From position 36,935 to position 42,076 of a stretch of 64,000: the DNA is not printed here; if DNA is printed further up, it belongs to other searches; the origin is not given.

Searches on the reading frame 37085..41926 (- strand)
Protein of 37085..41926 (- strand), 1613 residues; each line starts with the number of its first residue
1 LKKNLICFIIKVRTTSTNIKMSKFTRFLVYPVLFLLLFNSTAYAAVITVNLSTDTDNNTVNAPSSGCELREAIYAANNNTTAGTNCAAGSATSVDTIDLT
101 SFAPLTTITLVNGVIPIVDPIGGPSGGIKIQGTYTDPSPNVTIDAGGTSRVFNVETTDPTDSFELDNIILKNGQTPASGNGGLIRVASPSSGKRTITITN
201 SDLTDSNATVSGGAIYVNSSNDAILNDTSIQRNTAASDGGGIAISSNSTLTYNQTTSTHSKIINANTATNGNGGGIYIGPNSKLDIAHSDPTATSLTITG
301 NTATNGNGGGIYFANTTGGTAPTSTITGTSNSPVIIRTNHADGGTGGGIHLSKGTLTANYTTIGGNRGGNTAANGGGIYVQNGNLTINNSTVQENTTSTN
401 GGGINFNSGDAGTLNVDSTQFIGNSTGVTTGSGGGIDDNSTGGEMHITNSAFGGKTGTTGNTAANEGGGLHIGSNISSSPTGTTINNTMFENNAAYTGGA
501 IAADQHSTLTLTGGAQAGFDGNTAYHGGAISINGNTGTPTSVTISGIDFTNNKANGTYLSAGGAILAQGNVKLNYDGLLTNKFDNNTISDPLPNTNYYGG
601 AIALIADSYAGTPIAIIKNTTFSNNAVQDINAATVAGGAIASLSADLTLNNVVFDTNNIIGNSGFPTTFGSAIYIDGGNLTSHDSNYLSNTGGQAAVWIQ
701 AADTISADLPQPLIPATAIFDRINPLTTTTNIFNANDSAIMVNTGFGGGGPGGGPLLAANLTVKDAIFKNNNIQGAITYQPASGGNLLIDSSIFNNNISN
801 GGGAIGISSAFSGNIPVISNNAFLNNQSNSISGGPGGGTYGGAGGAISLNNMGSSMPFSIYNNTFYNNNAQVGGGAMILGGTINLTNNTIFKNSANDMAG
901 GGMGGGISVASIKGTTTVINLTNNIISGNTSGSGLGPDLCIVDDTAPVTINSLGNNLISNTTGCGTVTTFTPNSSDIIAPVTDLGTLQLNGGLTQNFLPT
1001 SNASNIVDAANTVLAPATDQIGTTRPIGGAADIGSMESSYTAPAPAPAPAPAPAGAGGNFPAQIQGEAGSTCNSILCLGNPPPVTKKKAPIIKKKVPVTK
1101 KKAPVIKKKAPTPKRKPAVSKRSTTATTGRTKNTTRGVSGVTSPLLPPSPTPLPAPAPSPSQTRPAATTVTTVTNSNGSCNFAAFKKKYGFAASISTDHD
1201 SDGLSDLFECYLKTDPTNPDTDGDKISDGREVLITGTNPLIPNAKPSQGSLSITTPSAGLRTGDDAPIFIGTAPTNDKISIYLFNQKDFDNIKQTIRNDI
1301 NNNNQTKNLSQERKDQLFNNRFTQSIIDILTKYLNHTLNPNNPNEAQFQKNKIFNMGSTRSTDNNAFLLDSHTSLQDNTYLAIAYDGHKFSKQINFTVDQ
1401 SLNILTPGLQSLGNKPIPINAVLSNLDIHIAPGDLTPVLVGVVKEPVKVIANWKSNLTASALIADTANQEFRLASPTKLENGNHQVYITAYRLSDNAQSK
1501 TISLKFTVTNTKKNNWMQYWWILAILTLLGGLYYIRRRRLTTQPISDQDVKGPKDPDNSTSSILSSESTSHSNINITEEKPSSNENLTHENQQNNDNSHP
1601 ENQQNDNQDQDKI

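Call 12: search_protein_families(library=ncbifam, proteins=[window:37085-41926:-])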
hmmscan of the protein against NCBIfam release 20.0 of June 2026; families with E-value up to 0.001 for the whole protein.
window:37085-41926:- (1613 aa): 1 family
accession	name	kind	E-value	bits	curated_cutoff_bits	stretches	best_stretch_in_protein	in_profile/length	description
NF041518.1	choice_anch_Q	domain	1.5e-11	44.3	25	1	983-1038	3-57/58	choice-of-anchor Q domain-containing protein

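Call 18: search_protein_families(library=pfam, max_evalue=0.001, proteins=[window:37085-41926:-])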
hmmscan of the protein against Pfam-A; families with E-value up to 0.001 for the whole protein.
window:37085-41926:- (1613 aa): 1 family
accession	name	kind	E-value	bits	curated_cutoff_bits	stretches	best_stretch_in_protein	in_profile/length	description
PF18884.5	TSP3_bac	-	5.3e-05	23.4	25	1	1220-1240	1-20/22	Bacterial TSP3 repeat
